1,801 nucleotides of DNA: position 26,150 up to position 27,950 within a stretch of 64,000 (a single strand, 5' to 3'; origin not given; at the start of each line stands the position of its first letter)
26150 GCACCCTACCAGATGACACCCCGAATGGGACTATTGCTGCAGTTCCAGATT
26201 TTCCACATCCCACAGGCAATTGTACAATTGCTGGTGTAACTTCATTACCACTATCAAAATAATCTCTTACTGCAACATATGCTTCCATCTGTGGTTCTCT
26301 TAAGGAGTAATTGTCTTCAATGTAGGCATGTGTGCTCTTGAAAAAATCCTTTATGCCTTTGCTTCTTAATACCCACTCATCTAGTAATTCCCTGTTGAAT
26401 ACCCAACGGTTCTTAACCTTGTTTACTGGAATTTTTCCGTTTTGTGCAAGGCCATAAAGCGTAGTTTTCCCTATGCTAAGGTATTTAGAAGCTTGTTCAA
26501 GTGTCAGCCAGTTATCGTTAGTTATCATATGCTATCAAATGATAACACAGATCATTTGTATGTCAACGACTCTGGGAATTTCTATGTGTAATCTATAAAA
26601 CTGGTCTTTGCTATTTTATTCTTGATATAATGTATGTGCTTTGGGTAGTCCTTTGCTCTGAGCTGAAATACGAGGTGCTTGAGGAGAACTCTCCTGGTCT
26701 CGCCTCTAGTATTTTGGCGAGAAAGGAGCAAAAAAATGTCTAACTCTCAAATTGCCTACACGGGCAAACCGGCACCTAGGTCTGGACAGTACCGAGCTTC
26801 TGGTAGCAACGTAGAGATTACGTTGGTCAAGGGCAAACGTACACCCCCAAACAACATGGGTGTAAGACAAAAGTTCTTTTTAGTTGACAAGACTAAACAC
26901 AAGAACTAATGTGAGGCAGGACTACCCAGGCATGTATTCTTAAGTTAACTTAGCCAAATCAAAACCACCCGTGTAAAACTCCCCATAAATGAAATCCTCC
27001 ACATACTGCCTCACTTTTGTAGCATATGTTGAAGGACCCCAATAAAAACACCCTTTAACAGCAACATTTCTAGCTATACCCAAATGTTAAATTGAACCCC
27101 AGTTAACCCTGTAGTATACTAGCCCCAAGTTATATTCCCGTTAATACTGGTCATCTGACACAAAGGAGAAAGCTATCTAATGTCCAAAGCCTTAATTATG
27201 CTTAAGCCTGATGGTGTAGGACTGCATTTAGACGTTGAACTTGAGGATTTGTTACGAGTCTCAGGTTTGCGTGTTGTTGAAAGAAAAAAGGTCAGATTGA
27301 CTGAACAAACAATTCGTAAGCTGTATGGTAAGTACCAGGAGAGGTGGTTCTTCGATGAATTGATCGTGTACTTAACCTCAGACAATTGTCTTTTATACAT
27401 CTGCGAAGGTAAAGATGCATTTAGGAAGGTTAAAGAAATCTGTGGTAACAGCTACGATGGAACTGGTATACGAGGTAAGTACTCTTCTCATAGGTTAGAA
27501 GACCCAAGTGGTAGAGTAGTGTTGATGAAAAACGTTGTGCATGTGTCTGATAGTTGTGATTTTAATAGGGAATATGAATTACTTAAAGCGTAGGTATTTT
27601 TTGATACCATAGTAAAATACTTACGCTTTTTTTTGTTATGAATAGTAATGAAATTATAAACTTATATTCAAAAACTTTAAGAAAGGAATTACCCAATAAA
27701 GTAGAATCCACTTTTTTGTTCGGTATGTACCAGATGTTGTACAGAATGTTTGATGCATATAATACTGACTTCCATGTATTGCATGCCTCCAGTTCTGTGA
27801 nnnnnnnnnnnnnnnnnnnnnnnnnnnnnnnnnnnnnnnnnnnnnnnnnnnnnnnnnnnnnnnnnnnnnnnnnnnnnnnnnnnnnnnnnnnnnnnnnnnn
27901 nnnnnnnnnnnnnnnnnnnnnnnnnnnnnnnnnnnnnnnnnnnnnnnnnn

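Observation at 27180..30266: NDK-like gene, attenuator, then an HprK-like kinase / nucleotidyltransferase / alpha/beta hydrolase / NUDIX cassette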

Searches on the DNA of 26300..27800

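Call 85: search_rna_families(source=window, start=26300, end=27800, threshold=evalue, max_evalue=10)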
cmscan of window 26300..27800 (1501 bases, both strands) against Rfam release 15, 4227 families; matches with E-value up to 10: 6.
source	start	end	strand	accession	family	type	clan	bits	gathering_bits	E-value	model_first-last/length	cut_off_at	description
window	27585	27629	-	RF04205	MIR2606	Gene; miRNA;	-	21.6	139.7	3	1-165/165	no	MIR2606 microRNA precursor family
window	27585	27629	+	RF04205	MIR2606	Gene; miRNA;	-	21.1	139.7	3.9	1-165/165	no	MIR2606 microRNA precursor family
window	27360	27444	+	RF03100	RAGATH-27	Gene; sRNA;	-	21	76.1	5.8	1-86/86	no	RAGATH-27 RNA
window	26759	26818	+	RF01552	TB9Cs1H2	Gene; snRNA; snoRNA; HACA-box;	-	16.8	35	6.5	1-86/86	no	Trypanosomatid snoRNA TB9Cs1H2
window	26644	26744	+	RF01055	Molybdenum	Cis-reg; riboswitch;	-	14.5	36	3.6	1-135/135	no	Molybdenum/Tungsten riboswitch aptamer (Moco RNA motif)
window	26907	27054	-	RF00602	SCARNA21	Gene; snRNA; snoRNA; scaRNA;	-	13.4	60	6.4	1-140/140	no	Small Cajal body specific RNA 21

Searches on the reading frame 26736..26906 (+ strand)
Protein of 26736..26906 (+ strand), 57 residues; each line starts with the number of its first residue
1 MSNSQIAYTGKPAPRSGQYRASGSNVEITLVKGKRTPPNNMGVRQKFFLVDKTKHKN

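Call 7: search_protein_families(library=ncbifam, proteins=[window:26736-26906:+], max_evalue=1)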
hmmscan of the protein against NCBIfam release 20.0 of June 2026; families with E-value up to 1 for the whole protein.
seq(57 aa): 0 families

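Call 97: search_protein_families(library=pfam, proteins=[window:26736-26906:+], max_evalue=0.01)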
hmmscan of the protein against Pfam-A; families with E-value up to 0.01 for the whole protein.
seq(57 aa): 0 families

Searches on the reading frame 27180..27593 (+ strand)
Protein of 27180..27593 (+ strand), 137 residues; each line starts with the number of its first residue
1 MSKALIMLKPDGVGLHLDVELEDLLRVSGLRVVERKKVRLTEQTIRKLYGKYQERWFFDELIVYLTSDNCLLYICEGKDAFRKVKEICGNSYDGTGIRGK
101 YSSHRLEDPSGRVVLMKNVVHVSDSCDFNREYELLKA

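Call 3: search_protein_families(library=pfam, proteins=[window:27180-27593:+], max_evalue=1)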
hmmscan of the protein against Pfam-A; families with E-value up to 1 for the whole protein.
window:27180-27593:+ (137 aa): 1 family
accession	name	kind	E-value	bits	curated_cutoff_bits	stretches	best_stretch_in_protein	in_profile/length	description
PF00334.24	NDK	-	1.5e-18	67.4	27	1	3-127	2-120/135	Nucleoside diphosphate kinase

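Call 6: search_protein_families(library=padloc, proteins=[window:27180-27593:+], max_evalue=1)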
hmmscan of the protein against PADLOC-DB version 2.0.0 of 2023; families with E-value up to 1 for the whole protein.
window:27180-27593:+ (137 aa): 0 families

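Call 7: search_protein_families(library=ncbifam, proteins=[window:27180-27593:+], max_evalue=1)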
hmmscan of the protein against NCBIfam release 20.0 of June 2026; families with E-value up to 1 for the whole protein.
window:27180-27593:+ (137 aa): 6 families
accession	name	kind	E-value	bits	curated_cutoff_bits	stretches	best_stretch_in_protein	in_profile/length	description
NF001908.0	PRK00668.1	equivalog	1.6e-19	70.1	155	1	1-128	3-124/141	nucleoside-diphosphate kinase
NF011113.0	PRK14541.1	equivalog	1.6e-13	51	255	1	1-126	1-120/140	nucleoside-diphosphate kinase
NF011112.0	PRK14540.1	equivalog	2e-12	47.1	202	1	2-131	3-127/135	nucleoside-diphosphate kinase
NF011116.0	PRK14545.1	equivalog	3.7e-09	36.9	217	1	3-125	5-121/139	nucleoside-diphosphate kinase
NF011115.0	PRK14543.1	equivalog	1.1e-07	32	287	1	2-131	6-145/169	nucleoside-diphosphate kinase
NF011114.0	PRK14542.1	equivalog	2.1e-06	27.5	250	1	1-92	1-92/137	nucleoside-diphosphate kinase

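Call 69: search_solved_structures(query=window:27180-27593:+, max_evalue=0.001, show_alignments=1)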
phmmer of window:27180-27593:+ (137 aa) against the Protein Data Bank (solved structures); distinct sequences matched with E-value up to 0.001: 91 (the best 60 are shown).
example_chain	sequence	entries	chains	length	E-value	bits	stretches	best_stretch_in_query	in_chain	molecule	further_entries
3vvt_A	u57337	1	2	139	6.9e-13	51.6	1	1-128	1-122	Nucleoside diphosphate kinase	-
6aes_A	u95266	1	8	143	3.9e-12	49.2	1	3-92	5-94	Nucleoside diphosphate kinase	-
2az3_A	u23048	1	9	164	1.1e-11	47.8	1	3-102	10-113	Nucleoside diphosphate kinase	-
2az1_A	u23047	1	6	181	1.4e-11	47.4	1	3-102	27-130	Nucleoside diphosphate kinase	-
3vvu_A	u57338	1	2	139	3.9e-11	45.9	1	1-128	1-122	Nucleoside diphosphate kinase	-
2zua_A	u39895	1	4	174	1.3e-10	44.3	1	3-125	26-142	Nucleoside diphosphate kinase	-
3vgs_A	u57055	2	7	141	3e-10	43.1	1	3-92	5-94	Nucleoside diphosphate kinase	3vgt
3vgu_A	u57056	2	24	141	3.1e-10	43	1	3-92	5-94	Nucleoside diphosphate kinase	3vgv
3zto_A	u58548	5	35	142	6.2e-10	42.1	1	3-133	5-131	NUCLEOSIDE DIPHOSPHATE KINASE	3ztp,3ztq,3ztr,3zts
3pj9_A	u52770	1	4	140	7.6e-10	41.8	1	1-95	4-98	Nucleoside diphosphate kinase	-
3q83_A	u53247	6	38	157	3e-09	39.8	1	1-128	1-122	Nucleoside diphosphate kinase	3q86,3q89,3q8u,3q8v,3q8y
6ay1_A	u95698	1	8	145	4.5e-09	39.3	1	3-101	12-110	Nucleoside diphosphate kinase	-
5x00_A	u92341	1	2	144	8.3e-09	38.4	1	4-92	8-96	Nucleoside diphosphate kinase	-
2cwk_A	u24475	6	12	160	1.6e-08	37.5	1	3-127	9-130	nucleoside-diphosphate kinase | Nucleoside diphosphate kinase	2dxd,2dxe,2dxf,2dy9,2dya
4dut_A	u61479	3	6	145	1.7e-08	37.4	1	3-92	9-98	Nucleoside diphosphate kinase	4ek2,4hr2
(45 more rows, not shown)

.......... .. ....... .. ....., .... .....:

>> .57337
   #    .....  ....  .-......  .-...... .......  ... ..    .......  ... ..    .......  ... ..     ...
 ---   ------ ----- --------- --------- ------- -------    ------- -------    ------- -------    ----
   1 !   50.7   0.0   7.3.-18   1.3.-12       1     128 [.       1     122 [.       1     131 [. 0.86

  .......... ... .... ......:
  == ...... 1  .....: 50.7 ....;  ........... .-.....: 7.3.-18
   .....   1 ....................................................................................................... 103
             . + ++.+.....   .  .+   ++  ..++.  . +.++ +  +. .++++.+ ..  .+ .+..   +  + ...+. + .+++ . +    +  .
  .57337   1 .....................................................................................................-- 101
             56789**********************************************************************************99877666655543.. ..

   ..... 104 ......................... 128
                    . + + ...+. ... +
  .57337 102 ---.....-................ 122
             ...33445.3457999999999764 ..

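Call 84: search_protein_families(library=phrogs, proteins=[window:27180-27593:+], max_evalue=0.01)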
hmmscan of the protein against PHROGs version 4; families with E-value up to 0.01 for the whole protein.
window:27180-27593:+ (137 aa): 0 families
